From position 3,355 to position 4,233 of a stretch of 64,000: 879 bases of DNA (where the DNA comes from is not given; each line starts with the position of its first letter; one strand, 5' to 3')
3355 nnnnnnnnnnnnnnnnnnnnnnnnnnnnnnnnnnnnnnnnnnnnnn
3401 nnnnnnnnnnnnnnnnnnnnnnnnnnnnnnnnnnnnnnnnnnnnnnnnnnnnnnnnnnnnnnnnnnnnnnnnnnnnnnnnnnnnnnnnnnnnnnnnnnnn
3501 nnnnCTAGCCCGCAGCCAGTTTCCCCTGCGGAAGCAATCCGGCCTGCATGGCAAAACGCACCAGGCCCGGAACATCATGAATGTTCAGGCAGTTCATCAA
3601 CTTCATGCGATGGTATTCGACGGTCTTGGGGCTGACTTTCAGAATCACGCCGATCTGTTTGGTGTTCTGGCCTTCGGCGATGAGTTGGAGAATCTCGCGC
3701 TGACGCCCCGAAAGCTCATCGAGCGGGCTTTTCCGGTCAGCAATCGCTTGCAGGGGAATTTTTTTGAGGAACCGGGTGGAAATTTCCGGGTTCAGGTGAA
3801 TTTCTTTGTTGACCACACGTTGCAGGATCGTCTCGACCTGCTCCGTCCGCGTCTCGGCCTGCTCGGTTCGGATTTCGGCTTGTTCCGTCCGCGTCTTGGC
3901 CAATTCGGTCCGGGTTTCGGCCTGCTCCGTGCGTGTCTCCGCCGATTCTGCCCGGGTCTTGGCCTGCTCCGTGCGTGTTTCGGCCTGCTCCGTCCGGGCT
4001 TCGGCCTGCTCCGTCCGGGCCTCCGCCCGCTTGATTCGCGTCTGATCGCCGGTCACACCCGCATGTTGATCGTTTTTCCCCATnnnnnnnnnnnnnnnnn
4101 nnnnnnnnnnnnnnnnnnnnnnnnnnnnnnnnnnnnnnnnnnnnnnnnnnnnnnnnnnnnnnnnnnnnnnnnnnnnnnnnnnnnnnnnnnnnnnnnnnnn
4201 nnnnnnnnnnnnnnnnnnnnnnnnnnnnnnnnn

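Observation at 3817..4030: A LuxR-type HTH protein whose N-terminus is a 21-bp tandem-repeat-encoded heptad array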

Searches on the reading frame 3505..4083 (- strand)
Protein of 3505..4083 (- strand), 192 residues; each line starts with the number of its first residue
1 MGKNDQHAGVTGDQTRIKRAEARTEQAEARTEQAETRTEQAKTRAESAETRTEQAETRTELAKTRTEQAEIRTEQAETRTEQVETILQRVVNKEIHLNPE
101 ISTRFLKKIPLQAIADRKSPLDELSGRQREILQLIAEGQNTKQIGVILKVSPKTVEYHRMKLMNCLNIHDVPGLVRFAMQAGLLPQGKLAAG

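Call 4: search_protein_families(library=pfam, proteins=[window:3505-4083:-], max_evalue=0.01)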
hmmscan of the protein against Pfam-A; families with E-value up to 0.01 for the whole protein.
window:3505-4083:- (192 aa): 7 families
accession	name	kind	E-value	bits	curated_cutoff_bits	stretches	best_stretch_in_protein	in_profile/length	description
PF00196.25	GerE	-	4.8e-16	58.6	23.5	1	123-178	2-57/57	Bacterial regulatory proteins, luxR family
PF08281.18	Sigma70_r4_2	-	1.6e-05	24.9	25.7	1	121-160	8-48/54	Sigma-70, region 4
PF04545.22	Sigma70_r4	-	0.00049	20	24.1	1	121-155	2-37/50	Sigma-70, region 4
PF00261.25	Tropomyosin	-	0.00081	19.3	38.6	1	14-93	82-161/242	Tropomyosin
PF13384.12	HTH_23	-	0.0025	18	24.6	1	129-156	8-35/50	Homeodomain-like domain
PF13936.12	HTH_38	-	0.0036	17.5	27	0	129-158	10-40/44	Helix-turn-helix domain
PF13518.12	HTH_28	-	0.0081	16.7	25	0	128-159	2-33/52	Helix-turn-helix domain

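Call 5: search_protein_families(library=ncbifam, proteins=[window:3505-4083:-], max_evalue=0.01)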
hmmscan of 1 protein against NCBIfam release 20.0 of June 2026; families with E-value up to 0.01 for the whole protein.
window:3505-4083:- (192 aa): 21 families
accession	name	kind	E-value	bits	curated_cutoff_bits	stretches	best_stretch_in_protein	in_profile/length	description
NF011896.0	PRK15369.1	equivalog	2.1e-14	53.6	242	1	86-183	116-209/211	two component system response regulator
NF052445.1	RespRegMctR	equivalog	9.2e-12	44.8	300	1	117-183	140-204/205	two-component system response regulator MctR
NF006900.1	PRK09390.1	equivalog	1.2e-11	44.5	255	1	118-182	137-201/203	response regulator FixJ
NF007018.1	PRK09483.1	equivalog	1.4e-10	41.2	280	1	81-189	110-214/217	UvrY/SirA/GacA family response regulator transcription factor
NF047785.1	respo_reg_MadR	equivalog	1.4e-07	31.1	300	1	111-183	136-208/209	MadR family response regulator transcription factor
TIGR03541.1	reg_near_HchA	equivalog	1.6e-07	31.1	215.6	1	121-182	169-230/232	PA1136 family autoinducer-binding transcriptional regulator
NF052366.1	photon_PedR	equivalog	2.1e-07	31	120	1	123-182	2-61/74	photosynthetic electron transport-dependent transcriptional regulator PedR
NF007685.0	PRK10360.1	equivalog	4.9e-07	29.8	258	1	114-170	131-184/196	response regulator transcription factor UhpA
NF007561.1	PRK10188.1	equivalog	1.8e-06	27.5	350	1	123-183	179-239/240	quorum-sensing transcriptional regulator SdiA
TIGR03020.2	EpsA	equivalog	2e-06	27.6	170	1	114-168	182-235/247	XrtB/PEP-CTERM-associated transcriptional regulator EpsA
NF040749.1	tetrathio_RR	equivalog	4.7e-06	26.5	290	1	121-176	131-186/191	tetrathionate respiration response regulator TtrR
NF007708.0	PRK10403.1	equivalog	1.4e-05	24.7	343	1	113-169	143-199/215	nitrate/nitrite response regulator protein NarP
NF007419.0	PRK09958.1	equivalog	3.1e-05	23.6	251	1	111-180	132-200/204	acid-sensing system DNA-binding response regulator EvgA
NF007935.0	PRK10651.1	equivalog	4.3e-05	22.8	250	1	83-168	116-200/216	two-component system response regulator NarL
NF038181.1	reg_ATPase_IniR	equivalog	0.00075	17.9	750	1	114-161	757-804/827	isoniazid response ATPase/transcriptional regulator IniR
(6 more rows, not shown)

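Call 7: find_homologous_proteins(query=window:3505-4083:-, max_evalue=0.001)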
Query window:3505-4083:- (192 aa): 2604 proteins with E <= 0.001 among 8000 candidates; the best 120 are listed.
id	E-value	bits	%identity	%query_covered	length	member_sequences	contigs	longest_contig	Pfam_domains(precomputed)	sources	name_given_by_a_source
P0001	5.0e-112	390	99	100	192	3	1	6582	PF00196.26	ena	-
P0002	4.2e-111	387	98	100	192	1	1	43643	PF00196.26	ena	-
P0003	1.2e-104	366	93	100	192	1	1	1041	PF00196.26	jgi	jgi:DNA-binding CsgD family transcriptional regulator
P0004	8.9e-102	356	92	100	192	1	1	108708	PF13384.13,PF02796.22,PF00196.26,PF08281.19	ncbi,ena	-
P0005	4.1e-101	354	91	100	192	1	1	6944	PF00196.26,PF08281.19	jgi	jgi:DNA-binding CsgD family transcriptional regulator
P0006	1.0e-100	353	91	100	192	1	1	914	PF13936.13,PF00196.26,PF08281.19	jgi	-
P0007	1.1e-100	353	91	100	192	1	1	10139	PF00196.26,PF08281.19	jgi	jgi:DNA-binding CsgD family transcriptional regulator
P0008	1.6e-99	349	90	100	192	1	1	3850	PF13384.13,PF02796.22,PF00196.26,PF08281.19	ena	-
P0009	4.4e-99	347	90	100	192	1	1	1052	PF00196.26,PF08281.19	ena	-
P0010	7.2e-99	347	90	100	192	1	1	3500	PF00196.26,PF08281.19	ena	-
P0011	7.3e-99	347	90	100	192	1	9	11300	PF00196.26,PF08281.19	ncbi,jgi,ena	-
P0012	7.8e-99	347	90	100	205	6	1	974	PF00196.26,PF08281.19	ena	-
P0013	3.1e-98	345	89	100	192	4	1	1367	PF00196.26,PF08281.19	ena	-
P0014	3.9e-98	344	89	100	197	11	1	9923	PF00196.26,PF08281.19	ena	-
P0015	1.1e-97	343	89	100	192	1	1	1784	PF13384.13,PF02796.22,PF00196.26,PF08281.19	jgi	-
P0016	1.9e-97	342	88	100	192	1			PF00196.26,PF08281.19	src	-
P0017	2.9e-97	342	88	100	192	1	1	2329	PF13384.13,PF00196.26,PF08281.19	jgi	jgi:DNA-binding CsgD family transcriptional regulator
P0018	4.8e-97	341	89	100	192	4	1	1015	PF13384.13,PF02796.22,PF00196.26,PF08281.19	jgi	jgi:DNA-binding CsgD family transcriptional regulator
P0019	5.7e-97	341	88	100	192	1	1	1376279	PF00196.26,PF04545.23,PF08281.19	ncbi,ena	-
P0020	7.0e-97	340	88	100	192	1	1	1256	PF00196.26,PF08281.19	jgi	-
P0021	1.7e-96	339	89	100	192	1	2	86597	PF00196.26,PF08281.19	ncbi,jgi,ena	jgi:DNA-binding CsgD family transcriptional regulator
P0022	2.4e-96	339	88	100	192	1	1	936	PF13384.13,PF00196.26,PF08281.19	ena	-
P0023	2.7e-96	338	89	100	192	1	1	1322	PF00196.26,PF08281.19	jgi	jgi:DNA-binding CsgD family transcriptional regulator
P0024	2.7e-96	338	89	100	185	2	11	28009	PF00196.26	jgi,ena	jgi:DNA-binding CsgD family transcriptional regulator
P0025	2.9e-96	338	88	100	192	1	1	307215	PF00196.26,PF08281.19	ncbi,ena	-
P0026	5.7e-96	337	88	100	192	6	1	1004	PF13384.13,PF00196.26,PF08281.19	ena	-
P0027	1.4e-95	336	88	100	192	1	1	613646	PF00196.26,PF08281.19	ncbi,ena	-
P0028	1.9e-95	336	87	100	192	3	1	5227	PF13384.13,PF02796.22,PF00196.26,PF08281.19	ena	-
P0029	1.9e-95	336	89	100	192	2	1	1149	PF13384.13,PF02796.22,PF00196.26,PF08281.19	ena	-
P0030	2.3e-95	335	89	100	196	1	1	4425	PF13384.13,PF00196.26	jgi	jgi:DNA-binding CsgD family transcriptional regulator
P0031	3.4e-95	335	88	100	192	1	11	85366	PF00196.26,PF08281.19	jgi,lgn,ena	jgi:DNA-binding CsgD family transcriptional regulator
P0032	4.8e-95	334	88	100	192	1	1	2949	PF00196.26,PF08281.19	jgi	-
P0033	6.1e-95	334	88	100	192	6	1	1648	PF13384.13,PF13936.13,PF00196.26,PF08281.19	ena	-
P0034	6.7e-95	334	88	97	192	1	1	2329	PF00196.26,PF08281.19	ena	-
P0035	8.8e-95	333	86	100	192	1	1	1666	PF13384.13,PF02796.22,PF00196.26,PF08281.19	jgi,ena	-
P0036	1.1e-94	333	88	100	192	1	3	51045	PF00196.26,PF08281.19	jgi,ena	jgi:DNA-binding CsgD family transcriptional regulator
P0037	1.2e-94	333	88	100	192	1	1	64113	PF00196.26,PF08281.19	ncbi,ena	-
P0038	2.4e-94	332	87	100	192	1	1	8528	PF00196.26,PF08281.19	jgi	-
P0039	4.5e-94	331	88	100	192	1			PF00196.26,PF08281.19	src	-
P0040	5.1e-94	331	85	100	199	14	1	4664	PF00196.26,PF08281.19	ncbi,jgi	ncbi:MAG: LuxR C-terminal-related transcriptional regulator, partial [Verrucomicrobiota bacterium]|j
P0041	5.4e-94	331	86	99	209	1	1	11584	PF13384.13,PF00196.26,PF08281.19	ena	-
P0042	1.3e-93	330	86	100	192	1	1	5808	PF00196.26,PF08281.19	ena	-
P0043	2.7e-93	329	86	100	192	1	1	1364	PF00196.26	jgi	jgi:DNA-binding CsgD family transcriptional regulator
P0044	3.5e-93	328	88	100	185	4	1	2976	PF00196.26,PF08281.19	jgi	jgi:DNA-binding CsgD family transcriptional regulator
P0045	4.4e-93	328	90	95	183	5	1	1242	PF00196.26,PF08281.19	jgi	jgi:DNA-binding CsgD family transcriptional regulator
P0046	4.9e-93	328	88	96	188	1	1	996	PF13384.13,PF02796.22,PF00196.26,PF08281.19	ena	-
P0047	7.8e-93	327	86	100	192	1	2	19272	PF13384.13,PF13936.13,PF02796.22,PF00196.26,PF08281.19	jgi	jgi:DNA-binding CsgD family transcriptional regulator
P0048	5.0e-92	325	86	100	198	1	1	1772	PF13936.13,PF00196.26,PF08281.19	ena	-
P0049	8.0e-92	324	84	100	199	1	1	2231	PF00196.26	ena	-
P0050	3.0e-91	322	85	100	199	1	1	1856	PF00196.26,PF08281.19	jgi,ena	-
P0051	3.4e-91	322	85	96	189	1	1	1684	PF13384.13,PF02796.22,PF00196.26,PF08281.19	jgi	jgi:DNA-binding CsgD family transcriptional regulator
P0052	4.6e-91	321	85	99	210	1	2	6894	PF00196.26,PF08281.19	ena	-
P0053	5.0e-91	321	84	100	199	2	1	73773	PF00196.26,PF08281.19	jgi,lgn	jgi:DNA-binding CsgD family transcriptional regulator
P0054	5.0e-91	321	87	97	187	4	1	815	PF13384.13,PF13936.13,PF00196.26,PF08281.19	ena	-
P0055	1.3e-90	320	85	100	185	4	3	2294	PF13384.13,PF02796.22,PF00196.26,PF08281.19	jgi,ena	jgi:DNA-binding CsgD family transcriptional regulator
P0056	1.4e-90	320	87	98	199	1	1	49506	PF00196.26,PF08281.19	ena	-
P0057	1.7e-90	320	84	100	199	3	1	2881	PF00196.26,PF08281.19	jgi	-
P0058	2.3e-90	319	86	100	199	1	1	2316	PF13384.13,PF00196.26,PF08281.19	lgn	-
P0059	3.6e-90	318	86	100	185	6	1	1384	PF13384.13,PF00196.26,PF08281.19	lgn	-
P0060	1.2e-89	317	87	95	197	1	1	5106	PF00196.26,PF08281.19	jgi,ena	-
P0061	1.3e-89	317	83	100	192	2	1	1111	PF13384.13,PF02796.22,PF00196.26,PF04545.23,PF08281.19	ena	-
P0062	1.4e-89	317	84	99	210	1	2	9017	PF00196.26,PF04545.23,PF08281.19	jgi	jgi:DNA-binding CsgD family transcriptional regulator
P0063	1.8e-89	316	84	100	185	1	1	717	PF00196.26,PF08281.19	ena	-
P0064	2.0e-89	316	86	100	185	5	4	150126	PF13384.13,PF00196.26,PF08281.19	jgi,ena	jgi:DNA-binding CsgD family transcriptional regulator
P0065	2.7e-89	316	84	98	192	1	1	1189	PF00196.26,PF08281.19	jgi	jgi:DNA-binding CsgD family transcriptional regulator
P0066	6.0e-89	314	83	100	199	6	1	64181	PF13384.13,PF13936.13,PF00196.26,PF08281.19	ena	-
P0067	7.3e-89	314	86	98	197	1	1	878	PF00196.26,PF08281.19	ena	-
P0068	9.4e-89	314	85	100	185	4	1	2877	PF13384.13,PF13936.13,PF00196.26,PF08281.19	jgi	jgi:DNA-binding CsgD family transcriptional regulator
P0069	2.7e-88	312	87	97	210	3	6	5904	PF13384.13,PF02796.22,PF00196.26,PF04545.23,PF08281.19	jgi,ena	jgi:DNA-binding CsgD family transcriptional regulator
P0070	5.1e-88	311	85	100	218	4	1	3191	PF00196.26,PF08281.19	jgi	-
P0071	5.3e-88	311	83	100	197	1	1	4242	PF13384.13,PF02796.22,PF00196.26,PF08281.19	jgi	jgi:DNA-binding CsgD family transcriptional regulator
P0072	1.0e-87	311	82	100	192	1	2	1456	PF00196.26,PF08281.19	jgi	jgi:DNA-binding CsgD family transcriptional regulator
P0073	7.4e-87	308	84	100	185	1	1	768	PF13384.13,PF00196.26,PF08281.19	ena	-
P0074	9.1e-87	307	83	99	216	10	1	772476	PF00196.26,PF08281.19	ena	-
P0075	5.8e-86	305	84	97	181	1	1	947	PF00196.26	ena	-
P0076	8.0e-86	304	81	100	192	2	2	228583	PF02796.22,PF00196.26,PF08281.19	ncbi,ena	-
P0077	8.3e-86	304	82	99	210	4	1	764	PF00196.26,PF08281.19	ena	-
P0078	9.8e-85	301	82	100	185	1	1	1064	PF00196.26,PF08281.19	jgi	jgi:DNA-binding CsgD family transcriptional regulator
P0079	1.1e-84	301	84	100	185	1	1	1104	PF00196.26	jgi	jgi:DNA-binding CsgD family transcriptional regulator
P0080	4.6e-84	299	80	97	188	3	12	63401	PF13384.13,PF02796.22,PF00196.26,PF08281.19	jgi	jgi:DNA-binding CsgD family transcriptional regulator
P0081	4.7e-84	299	80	97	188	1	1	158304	PF13384.13,PF13936.13,PF00196.26,PF08281.19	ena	-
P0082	7.4e-84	298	82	100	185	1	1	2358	PF13384.13,PF02796.22,PF00196.26,PF08281.19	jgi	-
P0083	9.6e-84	298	82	99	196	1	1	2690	PF00196.26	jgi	jgi:DNA-binding CsgD family transcriptional regulator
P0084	1.4e-83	297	84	96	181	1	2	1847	PF13384.13,PF00196.26,PF04545.23,PF08281.19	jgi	jgi:DNA-binding CsgD family transcriptional regulator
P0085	2.0e-83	297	82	99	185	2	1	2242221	PF13384.13,PF13936.13,PF02796.22,PF00196.26,PF08281.19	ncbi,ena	-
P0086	1.7e-82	294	80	97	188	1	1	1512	PF13936.13,PF00196.26,PF08281.19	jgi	jgi:DNA-binding CsgD family transcriptional regulator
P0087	4.4e-82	292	79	100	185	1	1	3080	PF00196.26,PF08281.19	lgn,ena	-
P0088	4.8e-82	292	78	100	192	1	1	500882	PF00196.26,PF08281.19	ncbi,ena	-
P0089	5.2e-82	292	79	96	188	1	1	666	PF13384.13,PF00196.26,PF08281.19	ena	-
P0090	1.1e-81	291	80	96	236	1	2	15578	PF00196.26,PF08281.19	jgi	jgi:DNA-binding CsgD family transcriptional regulator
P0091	3.0e-81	289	80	100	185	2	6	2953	PF02796.22,PF00196.26,PF08281.19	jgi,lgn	jgi:DNA-binding CsgD family transcriptional regulator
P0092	2.2e-80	287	78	97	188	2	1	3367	PF00196.26,PF08281.19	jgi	jgi:DNA-binding NarL/FixJ family response regulator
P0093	2.2e-80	287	75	100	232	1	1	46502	PF13384.13,PF00196.26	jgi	jgi:DNA-binding CsgD family transcriptional regulator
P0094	7.2e-80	285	78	99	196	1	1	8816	PF00196.26,PF08281.19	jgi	jgi:DNA-binding CsgD family transcriptional regulator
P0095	1.1e-79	284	77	97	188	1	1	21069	PF13384.13,PF02796.22,PF00196.26,PF04545.23,PF08281.19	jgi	jgi:DNA-binding CsgD family transcriptional regulator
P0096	1.7e-79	284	77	99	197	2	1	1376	PF00196.26,PF08281.19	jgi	jgi:DNA-binding CsgD family transcriptional regulator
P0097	3.0e-79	283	74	93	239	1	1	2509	PF00196.26,PF08281.19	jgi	jgi:DNA-binding CsgD family transcriptional regulator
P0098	5.4e-79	282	76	99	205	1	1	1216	PF00196.26,PF08281.19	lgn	-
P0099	1.6e-78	281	81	98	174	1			PF00196.26,PF08281.19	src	-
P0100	2.3e-78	280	77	97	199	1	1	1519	PF13384.13,PF00196.26,PF08281.19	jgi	jgi:DNA-binding CsgD family transcriptional regulator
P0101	3.0e-78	280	76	100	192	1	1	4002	PF00196.26,PF08281.19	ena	-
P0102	3.2e-78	280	77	96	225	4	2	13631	PF00196.26,PF08281.19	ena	-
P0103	3.3e-78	280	74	96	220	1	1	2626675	PF00196.26,PF08281.19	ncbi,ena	-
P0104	8.8e-78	278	66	95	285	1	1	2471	PF00196.26,PF08281.19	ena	-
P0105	1.3e-77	278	79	91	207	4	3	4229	PF13384.13,PF00196.26,PF08281.19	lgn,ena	-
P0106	1.8e-77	277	75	96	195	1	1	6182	PF00196.26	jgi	jgi:DNA-binding CsgD family transcriptional regulator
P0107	2.5e-77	277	77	96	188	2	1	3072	PF00196.26,PF08281.19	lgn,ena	-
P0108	4.4e-77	276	76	99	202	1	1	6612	PF13384.13,PF00196.26,PF08281.19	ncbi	-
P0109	4.9e-77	276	76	100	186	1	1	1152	PF00196.26,PF08281.19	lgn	-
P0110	1.7e-76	274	74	100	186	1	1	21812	PF00196.26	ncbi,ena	-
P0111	1.7e-76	274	78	95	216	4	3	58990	PF00196.26,PF08281.19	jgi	jgi:DNA-binding CsgD family transcriptional regulator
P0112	3.5e-76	273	77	100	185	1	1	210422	PF00196.26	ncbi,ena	-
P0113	3.9e-76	273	76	99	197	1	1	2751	PF13384.13,PF02796.22,PF00196.26,PF08281.19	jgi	jgi:DNA-binding CsgD family transcriptional regulator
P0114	5.3e-76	272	80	93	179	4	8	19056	PF00196.26,PF08281.19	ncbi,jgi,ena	ncbi:MAG: LuxR C-terminal-related transcriptional regulator [Verrucomicrobiota bacterium]|jgi:DNA-bi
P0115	6.0e-76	272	75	99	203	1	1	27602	PF00196.26,PF08281.19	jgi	jgi:DNA-binding CsgD family transcriptional regulator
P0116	8.6e-75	268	64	99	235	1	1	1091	PF00196.26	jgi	jgi:DNA-binding CsgD family transcriptional regulator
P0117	9.9e-75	268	78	91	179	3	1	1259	PF00196.26,PF08281.19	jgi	jgi:DNA-binding CsgD family transcriptional regulator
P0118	1.0e-74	268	75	97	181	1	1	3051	PF13384.13,PF00196.26,PF08281.19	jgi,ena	-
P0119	1.1e-74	268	73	100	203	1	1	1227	PF00196.26,PF08281.19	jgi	-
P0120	1.7e-74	267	74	97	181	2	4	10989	PF00196.26,PF08281.19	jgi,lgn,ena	-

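Call 11: find_encoding_contigs(protein=P0019, flank=6000, max_places=2)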
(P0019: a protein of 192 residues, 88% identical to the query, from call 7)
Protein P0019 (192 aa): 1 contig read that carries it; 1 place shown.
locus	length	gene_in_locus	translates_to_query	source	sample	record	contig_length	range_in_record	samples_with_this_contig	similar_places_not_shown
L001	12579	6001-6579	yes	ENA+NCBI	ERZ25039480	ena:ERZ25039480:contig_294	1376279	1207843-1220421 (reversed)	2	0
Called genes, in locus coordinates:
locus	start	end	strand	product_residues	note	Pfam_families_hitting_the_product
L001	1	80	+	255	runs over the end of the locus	PF07730:HisKA_3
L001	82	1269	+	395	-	PF08673:RsbU_N (faint), PF07730:HisKA_3, PF02518:HATPase_c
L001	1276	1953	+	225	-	PF00072:Response_reg, PF08281:Sigma70_r4_2 (faint), PF00196:GerE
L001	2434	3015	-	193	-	-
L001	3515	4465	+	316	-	PF01464:SLT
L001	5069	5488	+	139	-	PF00072:Response_reg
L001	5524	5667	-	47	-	-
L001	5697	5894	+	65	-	PF28077:THIVI_2564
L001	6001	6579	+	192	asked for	PF04545:Sigma70_r4 (faint), PF00196:GerE, PF08281:Sigma70_r4_2 (weak)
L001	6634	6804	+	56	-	-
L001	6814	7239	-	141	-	PF08299:Bac_DnaA_C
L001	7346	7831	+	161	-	-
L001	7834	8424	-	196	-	PF00041:fn3 (weak)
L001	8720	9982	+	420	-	-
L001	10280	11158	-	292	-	PF00487:FA_desaturase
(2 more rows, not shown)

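Call 12: find_encoding_contigs(protein=P0085, flank=6000, max_places=2)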
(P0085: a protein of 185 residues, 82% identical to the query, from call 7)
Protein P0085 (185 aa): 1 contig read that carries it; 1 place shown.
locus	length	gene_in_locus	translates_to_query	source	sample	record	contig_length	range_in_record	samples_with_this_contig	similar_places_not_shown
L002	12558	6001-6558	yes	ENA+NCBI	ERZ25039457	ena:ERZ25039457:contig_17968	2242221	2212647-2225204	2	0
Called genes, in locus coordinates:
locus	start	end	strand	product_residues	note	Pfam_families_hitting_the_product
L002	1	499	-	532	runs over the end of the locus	PF02310:B12-binding, PF04055:Radical_SAM, PF13282:DUF4070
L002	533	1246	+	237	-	PF07730:HisKA_3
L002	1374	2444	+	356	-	PF07730:HisKA_3, PF13581:HATPase_c_2 (weak), PF02518:HATPase_c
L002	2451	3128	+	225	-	PF00072:Response_reg, PF00196:GerE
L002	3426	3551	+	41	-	-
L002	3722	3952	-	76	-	-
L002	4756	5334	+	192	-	PF00072:Response_reg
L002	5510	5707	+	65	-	PF28077:THIVI_2564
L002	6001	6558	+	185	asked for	PF02796:HTH_7 (faint), PF13384:HTH_23 (faint), PF13936:HTH_38 (faint), PF00196:GerE, PF08281:Sigma70_r4_2 (weak)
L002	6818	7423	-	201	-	PF00041:fn3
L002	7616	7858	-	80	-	-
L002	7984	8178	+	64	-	-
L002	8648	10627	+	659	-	PF04333:MlaA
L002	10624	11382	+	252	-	-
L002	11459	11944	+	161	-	-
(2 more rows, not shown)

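Call 13: find_encoding_contigs(protein=P0103, flank=6000, max_places=2)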
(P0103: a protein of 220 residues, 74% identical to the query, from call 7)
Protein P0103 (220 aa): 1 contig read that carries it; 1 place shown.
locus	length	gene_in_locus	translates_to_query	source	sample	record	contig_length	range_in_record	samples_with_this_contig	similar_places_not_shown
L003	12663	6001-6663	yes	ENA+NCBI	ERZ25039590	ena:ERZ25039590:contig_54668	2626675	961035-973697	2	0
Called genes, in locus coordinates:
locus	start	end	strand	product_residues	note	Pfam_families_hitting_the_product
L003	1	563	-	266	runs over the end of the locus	PF04972:BON, PF21937:Yop-YscD_ppl_2nd (faint), PF04972:BON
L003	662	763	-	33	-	-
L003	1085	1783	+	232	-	-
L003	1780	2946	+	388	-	PF07730:HisKA_3, PF13581:HATPase_c_2 (weak), PF02518:HATPase_c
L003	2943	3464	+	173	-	-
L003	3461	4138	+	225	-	PF00072:Response_reg, PF00196:GerE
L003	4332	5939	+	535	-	PF00072:Response_reg, PF13188:PAS_8, PF13426:PAS_9, PF13581:HATPase_c_2 (weak), PF02518:HATPase_c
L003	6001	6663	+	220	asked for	PF00196:GerE, PF08281:Sigma70_r4_2 (weak)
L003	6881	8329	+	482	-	PF00989:PAS, PF13188:PAS_8, PF13426:PAS_9, PF00512:HisKA, PF02518:HATPase_c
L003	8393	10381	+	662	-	PF00072:Response_reg, PF00989:PAS, PF08447:PAS_3, PF08448:PAS_4, PF13426:PAS_9, PF00512:HisKA, PF02518:HATPase_c, PF00072:Response_reg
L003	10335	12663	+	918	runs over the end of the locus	PF00989:PAS, PF08447:PAS_3, PF08448:PAS_4, PF13426:PAS_9, PF00989:PAS, PF08448:PAS_4, PF13426:PAS_9, PF08447:PAS_3, +7 more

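Call 15: search_solved_structures(query=window:3505-4083:-, max_evalue=0.01, show_alignments=2)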
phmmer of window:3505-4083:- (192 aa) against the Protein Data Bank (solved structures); distinct sequences matched with E-value up to 0.01: 23.
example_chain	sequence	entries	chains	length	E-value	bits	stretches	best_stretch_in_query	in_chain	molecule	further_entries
7vim_A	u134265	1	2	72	1.9e-09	41.3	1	124-184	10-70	Protein EsrB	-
1x3u_A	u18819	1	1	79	2.2e-08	37.8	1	116-185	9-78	Transcriptional regulatory protein fixJ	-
8a5r_AAA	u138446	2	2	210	1.7e-06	31.7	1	120-183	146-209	Light-activated DNA-binding protein EL222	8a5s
2jpc_A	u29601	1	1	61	2e-06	31.4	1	127-183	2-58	SsrB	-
3p7n_A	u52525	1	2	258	3.6e-06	30.6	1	120-183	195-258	Sensor histidine kinase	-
7x1k_A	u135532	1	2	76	6.7e-06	29.7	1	115-181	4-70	Chemotaxis protein CheY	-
5hev_A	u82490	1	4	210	7.1e-06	29.6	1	88-184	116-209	Response regulator protein VraR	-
5xso_A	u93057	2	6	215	1.8e-05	28.4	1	117-184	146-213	Response regulator FixJ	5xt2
6jqs_A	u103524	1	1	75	3.4e-05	27.4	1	117-168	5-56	DNA-binding response regulator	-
4wsz_A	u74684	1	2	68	0.00014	25.4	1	122-183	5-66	Response regulator receiver domain protein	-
1yio_A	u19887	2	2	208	0.00016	25.3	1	121-178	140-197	response regulatory protein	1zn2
4lfu_A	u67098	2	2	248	0.00019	25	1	119-184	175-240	Regulatory protein SdiA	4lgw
4y13_A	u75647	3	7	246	0.0002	24.9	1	119-184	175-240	Transcriptional regulator of ftsQAZ gene cluster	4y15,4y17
7r3j_C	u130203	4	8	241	0.00047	23.7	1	123-166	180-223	Regulatory protein RhlR | RhlR protein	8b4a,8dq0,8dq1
7r3i_A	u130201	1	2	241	0.00059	23.4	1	124-166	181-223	PROSS optimized variant of RhlR with 61 mutations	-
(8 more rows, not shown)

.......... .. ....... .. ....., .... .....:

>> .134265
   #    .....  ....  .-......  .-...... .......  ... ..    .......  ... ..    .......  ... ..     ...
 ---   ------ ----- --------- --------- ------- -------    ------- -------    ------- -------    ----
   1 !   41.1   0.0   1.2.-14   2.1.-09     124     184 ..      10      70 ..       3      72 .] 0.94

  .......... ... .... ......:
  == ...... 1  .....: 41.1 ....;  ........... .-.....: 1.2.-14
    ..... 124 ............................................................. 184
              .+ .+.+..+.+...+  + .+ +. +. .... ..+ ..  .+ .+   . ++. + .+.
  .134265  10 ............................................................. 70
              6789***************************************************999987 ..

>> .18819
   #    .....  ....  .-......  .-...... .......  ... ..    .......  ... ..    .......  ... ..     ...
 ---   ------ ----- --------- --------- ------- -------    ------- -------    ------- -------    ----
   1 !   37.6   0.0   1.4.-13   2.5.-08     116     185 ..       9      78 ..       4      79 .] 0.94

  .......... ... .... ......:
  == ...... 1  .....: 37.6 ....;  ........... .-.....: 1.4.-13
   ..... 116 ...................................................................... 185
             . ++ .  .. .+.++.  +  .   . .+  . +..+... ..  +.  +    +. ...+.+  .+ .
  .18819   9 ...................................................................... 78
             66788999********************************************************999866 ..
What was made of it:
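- On LuxR/GerE HTH superfamily (PF00196): PDB sequence hits to EsrB, FixJ, EL222 and VraR effector domains (call 15).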
